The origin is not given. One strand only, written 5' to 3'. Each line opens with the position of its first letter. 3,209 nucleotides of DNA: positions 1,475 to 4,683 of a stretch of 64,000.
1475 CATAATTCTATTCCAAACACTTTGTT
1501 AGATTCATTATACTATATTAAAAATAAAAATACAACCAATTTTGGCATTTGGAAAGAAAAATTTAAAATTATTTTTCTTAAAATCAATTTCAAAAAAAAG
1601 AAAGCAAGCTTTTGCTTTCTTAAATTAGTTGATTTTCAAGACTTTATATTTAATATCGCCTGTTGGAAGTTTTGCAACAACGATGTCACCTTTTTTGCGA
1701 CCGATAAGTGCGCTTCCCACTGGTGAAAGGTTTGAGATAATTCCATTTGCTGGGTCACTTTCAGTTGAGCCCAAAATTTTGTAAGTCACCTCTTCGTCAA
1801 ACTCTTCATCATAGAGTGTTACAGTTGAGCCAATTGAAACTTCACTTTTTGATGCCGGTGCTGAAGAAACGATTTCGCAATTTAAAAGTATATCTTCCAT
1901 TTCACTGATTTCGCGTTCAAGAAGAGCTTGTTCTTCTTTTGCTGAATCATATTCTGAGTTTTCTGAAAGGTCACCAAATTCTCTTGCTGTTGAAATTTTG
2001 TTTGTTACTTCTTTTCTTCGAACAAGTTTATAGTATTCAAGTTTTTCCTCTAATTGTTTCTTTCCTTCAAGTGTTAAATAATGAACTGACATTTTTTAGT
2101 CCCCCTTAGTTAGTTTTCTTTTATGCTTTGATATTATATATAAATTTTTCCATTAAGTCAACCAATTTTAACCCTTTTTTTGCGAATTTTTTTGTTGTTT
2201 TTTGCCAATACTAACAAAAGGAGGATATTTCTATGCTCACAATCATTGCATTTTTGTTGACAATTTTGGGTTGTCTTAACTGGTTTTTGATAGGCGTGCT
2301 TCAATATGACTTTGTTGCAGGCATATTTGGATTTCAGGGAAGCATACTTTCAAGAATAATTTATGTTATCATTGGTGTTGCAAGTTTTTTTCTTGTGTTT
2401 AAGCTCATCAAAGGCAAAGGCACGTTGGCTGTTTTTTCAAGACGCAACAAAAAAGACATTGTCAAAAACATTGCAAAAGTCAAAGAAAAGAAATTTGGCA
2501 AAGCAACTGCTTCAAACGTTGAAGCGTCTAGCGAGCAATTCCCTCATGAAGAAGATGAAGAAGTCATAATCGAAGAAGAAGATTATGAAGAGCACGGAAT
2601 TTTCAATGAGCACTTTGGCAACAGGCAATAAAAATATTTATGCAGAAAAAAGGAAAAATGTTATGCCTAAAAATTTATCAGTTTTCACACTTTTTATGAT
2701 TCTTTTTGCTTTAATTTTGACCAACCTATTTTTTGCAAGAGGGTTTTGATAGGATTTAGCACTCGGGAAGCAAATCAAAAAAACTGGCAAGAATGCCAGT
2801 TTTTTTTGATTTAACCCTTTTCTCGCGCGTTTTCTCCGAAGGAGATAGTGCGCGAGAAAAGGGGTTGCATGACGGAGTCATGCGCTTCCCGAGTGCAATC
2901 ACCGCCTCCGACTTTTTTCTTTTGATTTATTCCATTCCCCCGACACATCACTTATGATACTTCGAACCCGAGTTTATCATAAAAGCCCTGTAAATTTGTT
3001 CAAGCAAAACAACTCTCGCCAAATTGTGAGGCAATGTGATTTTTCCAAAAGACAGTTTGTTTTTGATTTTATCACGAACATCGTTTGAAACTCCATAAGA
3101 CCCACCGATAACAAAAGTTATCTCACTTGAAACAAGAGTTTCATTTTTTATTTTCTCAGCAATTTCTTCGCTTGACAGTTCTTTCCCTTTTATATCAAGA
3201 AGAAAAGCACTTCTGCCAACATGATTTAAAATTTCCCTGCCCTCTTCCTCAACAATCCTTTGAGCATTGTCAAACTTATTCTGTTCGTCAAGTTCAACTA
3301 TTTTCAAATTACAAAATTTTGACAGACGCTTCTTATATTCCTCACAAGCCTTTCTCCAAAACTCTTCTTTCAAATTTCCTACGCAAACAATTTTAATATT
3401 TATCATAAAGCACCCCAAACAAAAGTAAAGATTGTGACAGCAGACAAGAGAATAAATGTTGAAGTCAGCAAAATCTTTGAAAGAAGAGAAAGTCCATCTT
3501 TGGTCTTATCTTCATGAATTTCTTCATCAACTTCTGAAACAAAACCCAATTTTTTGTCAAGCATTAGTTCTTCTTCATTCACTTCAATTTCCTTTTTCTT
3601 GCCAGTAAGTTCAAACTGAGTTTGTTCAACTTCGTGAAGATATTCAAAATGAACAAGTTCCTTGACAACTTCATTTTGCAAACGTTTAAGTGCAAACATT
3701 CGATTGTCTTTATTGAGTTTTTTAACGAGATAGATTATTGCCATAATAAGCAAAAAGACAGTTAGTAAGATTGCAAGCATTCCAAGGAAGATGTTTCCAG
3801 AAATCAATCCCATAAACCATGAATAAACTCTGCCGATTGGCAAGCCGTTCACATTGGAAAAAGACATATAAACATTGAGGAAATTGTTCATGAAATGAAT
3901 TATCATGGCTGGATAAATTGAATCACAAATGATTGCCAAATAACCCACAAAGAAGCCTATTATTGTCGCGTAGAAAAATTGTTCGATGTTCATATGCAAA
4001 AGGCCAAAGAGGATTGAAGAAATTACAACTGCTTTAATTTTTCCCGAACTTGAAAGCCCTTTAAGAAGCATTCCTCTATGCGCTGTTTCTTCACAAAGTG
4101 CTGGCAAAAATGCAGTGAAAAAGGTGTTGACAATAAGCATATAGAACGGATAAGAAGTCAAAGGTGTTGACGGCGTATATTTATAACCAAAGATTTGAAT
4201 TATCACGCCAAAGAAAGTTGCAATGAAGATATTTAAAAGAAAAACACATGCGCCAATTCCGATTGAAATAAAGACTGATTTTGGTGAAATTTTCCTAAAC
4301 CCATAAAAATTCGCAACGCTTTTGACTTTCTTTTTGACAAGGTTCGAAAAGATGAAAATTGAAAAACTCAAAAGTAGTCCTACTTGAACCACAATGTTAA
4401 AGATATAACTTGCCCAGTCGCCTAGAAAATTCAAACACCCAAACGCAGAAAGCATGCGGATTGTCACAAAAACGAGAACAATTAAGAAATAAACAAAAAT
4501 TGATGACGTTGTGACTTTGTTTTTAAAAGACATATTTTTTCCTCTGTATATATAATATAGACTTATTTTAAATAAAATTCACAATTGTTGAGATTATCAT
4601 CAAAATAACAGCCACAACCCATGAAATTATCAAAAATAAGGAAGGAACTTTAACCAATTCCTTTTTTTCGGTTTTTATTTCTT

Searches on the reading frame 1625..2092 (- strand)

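Call 71: search_protein_families(library=pfam, proteins=[window:1625-2092:-], max_evalue=0.00001)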
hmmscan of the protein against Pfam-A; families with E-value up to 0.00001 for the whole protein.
window:1625-2092:- (155 aa): 2 families
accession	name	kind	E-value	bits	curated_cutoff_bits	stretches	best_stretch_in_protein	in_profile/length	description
PF01272.25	GreA_GreB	-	1.1e-27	96.2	26.9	1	81-155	2-76/77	Transcription elongation factor, GreA/GreB, C-term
PF03449.20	GreA_GreB_N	-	1.2e-24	86.7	24.5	1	5-74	2-71/71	Transcription elongation factor, N-terminal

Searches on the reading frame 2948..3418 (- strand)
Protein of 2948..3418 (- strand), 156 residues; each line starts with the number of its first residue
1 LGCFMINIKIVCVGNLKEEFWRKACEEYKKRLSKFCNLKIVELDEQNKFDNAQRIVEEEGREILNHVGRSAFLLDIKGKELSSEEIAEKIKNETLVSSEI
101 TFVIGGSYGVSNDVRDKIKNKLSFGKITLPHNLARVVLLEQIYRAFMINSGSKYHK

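Call 71: search_protein_families(library=pfam, proteins=[window:2948-3418:-], max_evalue=0.00001)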
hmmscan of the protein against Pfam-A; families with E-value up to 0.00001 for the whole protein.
window:2948-3418:- (156 aa): 1 family
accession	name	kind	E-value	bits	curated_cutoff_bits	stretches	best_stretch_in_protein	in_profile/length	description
PF02590.22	SPOUT_MTase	-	3.6e-51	173.6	27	1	7-155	2-154/154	Predicted SPOUT methyltransferase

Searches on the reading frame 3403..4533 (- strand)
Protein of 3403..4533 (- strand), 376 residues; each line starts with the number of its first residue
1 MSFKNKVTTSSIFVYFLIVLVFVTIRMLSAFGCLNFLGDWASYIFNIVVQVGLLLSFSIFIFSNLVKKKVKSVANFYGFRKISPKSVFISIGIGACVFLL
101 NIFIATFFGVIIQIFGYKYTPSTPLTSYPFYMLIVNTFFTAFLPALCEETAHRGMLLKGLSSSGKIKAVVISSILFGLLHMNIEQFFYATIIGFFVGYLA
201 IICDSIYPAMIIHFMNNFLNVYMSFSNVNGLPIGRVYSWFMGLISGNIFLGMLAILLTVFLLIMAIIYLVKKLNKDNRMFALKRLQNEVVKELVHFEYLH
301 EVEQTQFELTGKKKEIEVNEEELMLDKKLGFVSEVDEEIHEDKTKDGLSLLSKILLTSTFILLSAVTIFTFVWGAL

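Call 71: search_protein_families(library=pfam, proteins=[window:3403-4533:-], max_evalue=0.00001)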
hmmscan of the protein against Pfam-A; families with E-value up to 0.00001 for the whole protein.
window:3403-4533:- (376 aa): 1 family
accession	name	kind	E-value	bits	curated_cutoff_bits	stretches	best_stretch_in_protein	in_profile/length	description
PF02517.21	Rce1-like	-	3.9e-19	69.2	22.4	1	133-219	4-93/93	Type II CAAX prenyl endopeptidase Rce1-like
